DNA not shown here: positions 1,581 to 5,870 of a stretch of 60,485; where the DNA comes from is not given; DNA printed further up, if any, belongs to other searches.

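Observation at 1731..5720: RND pump with a ~270-aa xxxLxxG-heptad coiled-coil stalk inserted in the first extracytoplasmic loop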

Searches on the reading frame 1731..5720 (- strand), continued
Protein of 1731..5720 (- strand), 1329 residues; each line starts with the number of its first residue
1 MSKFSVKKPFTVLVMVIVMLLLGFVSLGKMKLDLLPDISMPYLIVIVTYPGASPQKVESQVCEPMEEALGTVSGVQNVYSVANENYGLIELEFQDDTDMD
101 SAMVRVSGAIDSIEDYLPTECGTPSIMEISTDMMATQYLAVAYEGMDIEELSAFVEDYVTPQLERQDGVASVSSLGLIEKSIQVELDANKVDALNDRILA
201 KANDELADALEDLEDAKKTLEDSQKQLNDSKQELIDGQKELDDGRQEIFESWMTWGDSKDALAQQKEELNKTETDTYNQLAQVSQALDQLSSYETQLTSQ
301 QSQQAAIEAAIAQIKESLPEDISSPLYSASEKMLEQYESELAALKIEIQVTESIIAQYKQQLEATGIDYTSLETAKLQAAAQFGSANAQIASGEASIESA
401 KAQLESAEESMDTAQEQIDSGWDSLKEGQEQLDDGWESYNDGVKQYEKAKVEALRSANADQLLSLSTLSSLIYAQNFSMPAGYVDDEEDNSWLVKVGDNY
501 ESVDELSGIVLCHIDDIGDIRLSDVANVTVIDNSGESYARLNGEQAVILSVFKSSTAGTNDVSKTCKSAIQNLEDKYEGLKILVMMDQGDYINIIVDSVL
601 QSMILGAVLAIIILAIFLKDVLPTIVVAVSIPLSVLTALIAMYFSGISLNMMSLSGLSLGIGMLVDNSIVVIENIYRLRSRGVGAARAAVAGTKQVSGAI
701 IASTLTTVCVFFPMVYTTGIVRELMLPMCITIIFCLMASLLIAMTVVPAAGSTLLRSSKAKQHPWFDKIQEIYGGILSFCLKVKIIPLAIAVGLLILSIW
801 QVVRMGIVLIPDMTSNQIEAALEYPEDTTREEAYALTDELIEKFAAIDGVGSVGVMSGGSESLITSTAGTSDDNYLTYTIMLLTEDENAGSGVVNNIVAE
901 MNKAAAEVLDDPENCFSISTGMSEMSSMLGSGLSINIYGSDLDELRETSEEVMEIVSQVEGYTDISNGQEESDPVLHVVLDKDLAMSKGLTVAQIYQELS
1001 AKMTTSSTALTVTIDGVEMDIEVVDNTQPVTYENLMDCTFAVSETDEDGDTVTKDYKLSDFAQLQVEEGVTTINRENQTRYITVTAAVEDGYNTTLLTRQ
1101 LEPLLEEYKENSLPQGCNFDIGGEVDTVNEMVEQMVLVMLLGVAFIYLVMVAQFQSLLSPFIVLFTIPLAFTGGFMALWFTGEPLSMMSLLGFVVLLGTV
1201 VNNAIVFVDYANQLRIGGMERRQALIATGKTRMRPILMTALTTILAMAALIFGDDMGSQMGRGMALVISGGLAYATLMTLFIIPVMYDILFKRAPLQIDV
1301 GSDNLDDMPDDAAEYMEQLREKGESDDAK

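Call 15: find_related_loci(query=window:1731-5720:-, collection=genome_contigs, flank=8000)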
Query window:1731-5720:- (1329 aa) in genome_contigs; peptide patterns used: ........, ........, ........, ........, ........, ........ (x = any residue, [..] = any of these).
84 stretches matched a pattern; 67 encode a relative of the query (tblastn E <= 1e-3); 66 distinct loci.
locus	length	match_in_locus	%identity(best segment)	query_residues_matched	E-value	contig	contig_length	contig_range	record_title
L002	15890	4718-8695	78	1-1326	0e+0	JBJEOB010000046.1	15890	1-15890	MAG: Lachnospiraceae bacterium isolate LOHA06_bin.032 NODE_1887_length_15890_cov_8.362551, whole genome shotgun sequence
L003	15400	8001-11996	58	1-1319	0e+0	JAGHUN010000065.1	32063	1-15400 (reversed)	MAG: Candidatus Colinaster scatohippi isolate E4_MB2_45 c_000000561090, whole genome shotgun sequence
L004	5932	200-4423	73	1-1322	0e+0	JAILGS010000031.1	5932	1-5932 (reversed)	MAG: Lachnospiraceae bacterium isolate RUI104 k141_10652447_flag=0_multi=25.9568_len=5932, whole genome shotgun sequence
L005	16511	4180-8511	57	1-1323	0e+0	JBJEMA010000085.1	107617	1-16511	MAG: Lachnospiraceae bacterium isolate EHIM01_bin.010 NODE_6_length_107617_cov_12.848580, whole genome shotgun sequence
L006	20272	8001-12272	58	1-1320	0e+0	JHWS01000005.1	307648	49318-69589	Lachnospiraceae bacterium NC2008 T528DRAFT_scaffold00005.5_C, whole genome shotgun sequence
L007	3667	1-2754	66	399-1325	0e+0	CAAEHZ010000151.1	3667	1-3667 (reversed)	MAG TPA_asm: Lachnospiraceae bacterium, isolate HGM12140, WGS project CAAEHZ010000000 data, contig: ERS473263_3_k99_4850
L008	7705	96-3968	47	23-1322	0e+0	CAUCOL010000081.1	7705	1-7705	MAG TPA_asm: uncultured Lachnospiraceae bacterium isolate ERR9578169_bin.36_MetaWRAP_v1.3_MAG genome assembly, contig: E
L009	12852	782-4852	46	1-1304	0e+0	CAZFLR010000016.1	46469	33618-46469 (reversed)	MAG TPA_asm: uncultured Kineothrix sp. isolate SRP350583_co3_239 genome assembly, contig: NODE_699_length_46469_cov_24.6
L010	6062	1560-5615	46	1-1301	0e+0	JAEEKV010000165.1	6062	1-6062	MAG: Lachnospiraceae bacterium isolate Tb.RUG.200 k141_5878249_flag=0_multi=11.9598_len=6062, whole genome shotgun seque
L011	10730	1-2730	62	399-1315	0e+0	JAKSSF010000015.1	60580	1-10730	MAG: Lachnospiraceae bacterium isolate Horse_feces274 MAG274_15, whole genome shotgun sequence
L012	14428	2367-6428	45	1-1303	0e+0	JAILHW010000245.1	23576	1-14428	MAG: Lachnospiraceae bacterium isolate RUI134 k141_7629170_flag=0_multi=25.0000_len=23576, whole genome shotgun sequence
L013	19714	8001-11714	48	59-1305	0e+0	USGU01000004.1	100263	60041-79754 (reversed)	uncultured Lachnospiraceae bacterium isolate UMGS1709 genome assembly, contig: NODE_45_length_100263_cov_6.017005, whole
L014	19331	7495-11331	53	1-1320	0e+0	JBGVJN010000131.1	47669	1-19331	MAG: Faecousia sp. isolate fecal_MAG_110 fecal_MAG_110_contig_0131, whole genome shotgun sequence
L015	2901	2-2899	54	17-921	0e+0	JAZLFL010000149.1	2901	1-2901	MAG: Lachnospiraceae bacterium isolate T1900045004_TA20190066.MAGScoT_cleanbin_000067 SGB_4337_k141_1139926, whole genom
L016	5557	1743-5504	41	1-1322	0e+0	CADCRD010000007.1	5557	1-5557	MAG: uncultured Clostridiales bacterium isolate RUG14908 genome assembly, contig: RUG14908_asm_7, whole genome shotgun s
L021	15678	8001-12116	38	1-1293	0e+0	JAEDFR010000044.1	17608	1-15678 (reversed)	MAG: Lachnospiraceae bacterium isolate MAG089 NODE_3268_length_17608_cov_7.513360, whole genome shotgun sequence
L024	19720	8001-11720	41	1-1292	0e+0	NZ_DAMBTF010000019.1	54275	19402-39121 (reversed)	MAG: Proteiniclasticum sp. isolate CTOTU49245 NODE_57_length_54275_cov_5.890723, whole genome shotgun sequence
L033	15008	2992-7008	38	1-1293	0e+0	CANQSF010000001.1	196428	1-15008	MAG: uncultured Oscillospiraceae bacterium isolate Lapin-022__bin60 genome assembly, contig: Lapin-022__NODE_41_length_1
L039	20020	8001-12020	37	1-1298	0e+0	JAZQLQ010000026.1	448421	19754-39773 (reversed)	MAG: Lachnospiraceae bacterium isolate T1900044609_TS20190075.MAGScoT_cleanbin_000014 SGB_785_k141_2569454, whole genome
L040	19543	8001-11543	37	1-1293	0e+0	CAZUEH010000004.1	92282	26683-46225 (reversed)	MAG TPA_asm: uncultured Oscillospiraceae bacterium isolate ERP125879_co1_28 genome assembly, contig: NODE_30_length_9228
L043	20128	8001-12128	38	1-1298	0e+0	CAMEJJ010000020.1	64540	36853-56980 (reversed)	MAG: uncultured Lachnospiraceae bacterium isolate SRR11489746_bin.3_metaWRAP_v1.3_MAG genome assembly, contig: ERZ114667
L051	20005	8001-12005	40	1-1293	0e+0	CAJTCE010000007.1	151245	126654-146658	Lachnospiraceae bacterium isolate A65_57.ET.DSS genome assembly, contig: MGBC000076.7, whole genome shotgun sequence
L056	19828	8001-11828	38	1-1295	0e+0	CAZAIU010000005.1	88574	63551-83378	MAG TPA_asm: uncultured Oscillospiraceae bacterium isolate SRP335695_co1_86 genome assembly, contig: NODE_68_length_8857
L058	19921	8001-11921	37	1-1295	0e+0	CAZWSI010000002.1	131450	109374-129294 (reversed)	MAG TPA_asm: uncultured Oscillospiraceae bacterium isolate SRP192927_co4_1006 genome assembly, contig: NODE_79_length_13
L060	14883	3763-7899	36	1-1293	0e+0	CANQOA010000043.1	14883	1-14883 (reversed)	MAG: uncultured Oscillospiraceae bacterium isolate Lapin-033__bin71 genome assembly, contig: Lapin-033__NODE_3426_length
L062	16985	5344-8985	37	1-1293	0e+0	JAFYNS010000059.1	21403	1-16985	MAG: Bacillota bacterium isolate RGIG7257 Water_buffalos_Cecum-4__c248644, whole genome shotgun sequence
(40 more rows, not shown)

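Call 20: search_protein_families(library=pfam, proteins=[L043:7382-8008:+, L024:11789-12442:+, L039:6048-7160:-, L051:2664-3653:-, L021:3605-4492:+, L033:10017-10937:+, L062:9830-11188:+, L060:2563-3432:-], max_evalue=0.001)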
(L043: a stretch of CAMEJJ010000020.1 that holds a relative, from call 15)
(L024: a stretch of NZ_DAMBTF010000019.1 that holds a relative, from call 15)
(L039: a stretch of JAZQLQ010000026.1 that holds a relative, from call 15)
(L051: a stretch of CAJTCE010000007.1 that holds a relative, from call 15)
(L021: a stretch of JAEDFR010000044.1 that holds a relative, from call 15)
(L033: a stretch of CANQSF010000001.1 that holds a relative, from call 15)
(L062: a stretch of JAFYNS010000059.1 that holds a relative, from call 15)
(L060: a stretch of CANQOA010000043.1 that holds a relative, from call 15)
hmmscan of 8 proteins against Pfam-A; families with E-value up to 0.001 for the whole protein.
L043:7382-8008:+ (208 aa): 2 families
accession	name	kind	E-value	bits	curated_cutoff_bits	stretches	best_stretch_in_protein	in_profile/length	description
PF00440.29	TetR_N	-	3.5e-09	36.7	24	1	17-59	1-43/47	Bacterial regulatory proteins, tetR family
PF17924.6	TetR_C_19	-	3.6e-08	34.2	26.8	1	85-200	1-117/117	Tetracyclin repressor-like, C-terminal domain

L024:11789-12442:+ (217 aa): 1 family
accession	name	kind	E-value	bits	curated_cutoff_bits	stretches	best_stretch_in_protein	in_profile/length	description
PF00440.29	TetR_N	-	8.4e-08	32.3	24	1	28-61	14-47/47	Bacterial regulatory proteins, tetR family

L039:6048-7160:- (370 aa): 1 family
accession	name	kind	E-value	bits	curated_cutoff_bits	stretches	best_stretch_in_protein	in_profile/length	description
PF00579.31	tRNA-synt_1b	-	6.3e-56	190.3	21.1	1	4-303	7-288/292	tRNA synthetases class I (W and Y)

L051:2664-3653:- (329 aa): 4 families
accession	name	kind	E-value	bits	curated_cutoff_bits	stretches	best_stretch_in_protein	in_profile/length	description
PF02518.31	HATPase_c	-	2.7e-21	76.5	26.4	1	222-328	1-108/111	Histidine kinase-, DNA gyrase B-, and HSP90-like ATPase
PF00512.31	HisKA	-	6.7e-12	45.7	26.9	1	116-177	5-66/66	His Kinase A (phospho-acceptor) domain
PF13589.12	HATPase_c_3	-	3.2e-06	27.7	25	1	228-316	4-96/137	Histidine kinase-, DNA gyrase B-, and HSP90-like ATPase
PF13581.12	HATPase_c_2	-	8.3e-05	23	27.4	1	227-304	36-109/127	Histidine kinase-like ATPase domain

L021:3605-4492:+ (295 aa): 1 family
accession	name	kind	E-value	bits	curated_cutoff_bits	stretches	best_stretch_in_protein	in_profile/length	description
PF02645.21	DegV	-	1.1e-73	248.4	27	1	3-282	2-278/280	Uncharacterised protein, DegV family COG1307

L033:10017-10937:+ (306 aa): 2 families
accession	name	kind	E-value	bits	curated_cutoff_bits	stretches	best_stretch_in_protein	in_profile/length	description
PF03547.23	Mem_trans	-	6.4e-33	114.2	25.7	1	6-301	2-342/343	Membrane transport protein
PF01758.21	SBF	-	4.6e-06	26.9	24.3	1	200-305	4-114/191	Sodium Bile acid symporter family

L062:9830-11188:+ (452 aa): 1 family
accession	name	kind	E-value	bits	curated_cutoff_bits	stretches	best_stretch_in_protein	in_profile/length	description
PF01554.23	MatE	-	2.4e-47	161.1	24.9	2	24-184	1-159/161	MatE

L060:2563-3432:- (289 aa): 1 family
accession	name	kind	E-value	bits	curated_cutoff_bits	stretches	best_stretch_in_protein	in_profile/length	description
PF03729.18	DUF308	-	0.00012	22.7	25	0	39-105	5-72/73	Short repeat of unknown function (DUF308)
